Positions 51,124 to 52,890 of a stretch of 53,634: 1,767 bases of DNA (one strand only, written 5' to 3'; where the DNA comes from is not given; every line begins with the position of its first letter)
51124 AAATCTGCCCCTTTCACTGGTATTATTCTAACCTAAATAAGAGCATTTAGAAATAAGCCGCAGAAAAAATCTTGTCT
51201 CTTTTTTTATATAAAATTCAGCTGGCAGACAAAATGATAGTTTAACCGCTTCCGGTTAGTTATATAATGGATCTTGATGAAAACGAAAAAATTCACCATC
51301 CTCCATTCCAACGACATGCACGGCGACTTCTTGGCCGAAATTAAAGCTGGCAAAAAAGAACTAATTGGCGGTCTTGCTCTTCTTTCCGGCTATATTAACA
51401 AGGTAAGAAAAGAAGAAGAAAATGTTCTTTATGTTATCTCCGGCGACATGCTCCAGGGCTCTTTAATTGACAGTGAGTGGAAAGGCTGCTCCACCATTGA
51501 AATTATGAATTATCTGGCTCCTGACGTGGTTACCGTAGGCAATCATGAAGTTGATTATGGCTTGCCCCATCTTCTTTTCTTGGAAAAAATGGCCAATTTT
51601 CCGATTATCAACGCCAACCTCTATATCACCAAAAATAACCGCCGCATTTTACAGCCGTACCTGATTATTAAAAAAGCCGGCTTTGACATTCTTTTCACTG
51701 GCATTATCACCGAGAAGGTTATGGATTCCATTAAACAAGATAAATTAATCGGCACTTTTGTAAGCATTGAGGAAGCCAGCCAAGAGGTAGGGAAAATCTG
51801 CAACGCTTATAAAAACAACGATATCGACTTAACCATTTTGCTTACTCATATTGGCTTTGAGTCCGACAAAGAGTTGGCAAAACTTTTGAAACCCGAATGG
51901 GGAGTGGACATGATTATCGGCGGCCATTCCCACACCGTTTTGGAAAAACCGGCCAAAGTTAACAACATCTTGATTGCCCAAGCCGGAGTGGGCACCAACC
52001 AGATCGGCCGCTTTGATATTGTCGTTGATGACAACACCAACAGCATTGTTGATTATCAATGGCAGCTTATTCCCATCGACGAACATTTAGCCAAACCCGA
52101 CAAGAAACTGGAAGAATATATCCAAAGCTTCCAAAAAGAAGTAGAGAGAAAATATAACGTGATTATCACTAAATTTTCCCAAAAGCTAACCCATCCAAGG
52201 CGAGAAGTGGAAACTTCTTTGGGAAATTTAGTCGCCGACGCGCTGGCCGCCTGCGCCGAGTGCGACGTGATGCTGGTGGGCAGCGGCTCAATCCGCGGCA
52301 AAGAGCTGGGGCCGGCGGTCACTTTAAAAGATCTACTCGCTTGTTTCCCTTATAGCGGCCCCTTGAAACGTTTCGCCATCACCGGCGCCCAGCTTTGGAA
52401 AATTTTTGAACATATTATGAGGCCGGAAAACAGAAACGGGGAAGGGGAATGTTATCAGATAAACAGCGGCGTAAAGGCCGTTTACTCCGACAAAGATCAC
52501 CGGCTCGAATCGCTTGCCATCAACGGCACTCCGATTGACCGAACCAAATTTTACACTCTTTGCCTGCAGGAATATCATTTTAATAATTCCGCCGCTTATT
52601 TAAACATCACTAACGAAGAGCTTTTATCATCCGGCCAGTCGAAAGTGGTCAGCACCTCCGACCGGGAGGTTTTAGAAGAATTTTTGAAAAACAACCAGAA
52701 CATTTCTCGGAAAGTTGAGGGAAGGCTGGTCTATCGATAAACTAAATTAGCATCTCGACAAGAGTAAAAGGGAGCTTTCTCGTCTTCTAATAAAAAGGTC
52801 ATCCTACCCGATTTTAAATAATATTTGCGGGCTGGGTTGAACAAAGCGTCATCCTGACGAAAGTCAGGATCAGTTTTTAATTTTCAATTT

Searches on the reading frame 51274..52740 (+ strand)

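Call 36: search_protein_families(library=pfam, proteins=[window:51274-52740:+], max_evalue=0.001)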
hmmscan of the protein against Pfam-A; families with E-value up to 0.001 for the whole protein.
window:51274-52740:+ (488 aa): 2 families
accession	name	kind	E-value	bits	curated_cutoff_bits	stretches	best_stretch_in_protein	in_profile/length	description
PF02872.23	5_nucleotid_C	-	2e-20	73.9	23.6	1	308-438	16-149/158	5'-nucleotidase, C-terminal domain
PF00149.33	Metallophos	-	6.6e-13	50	21.5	1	8-221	2-190/191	Calcineurin-like phosphoesterase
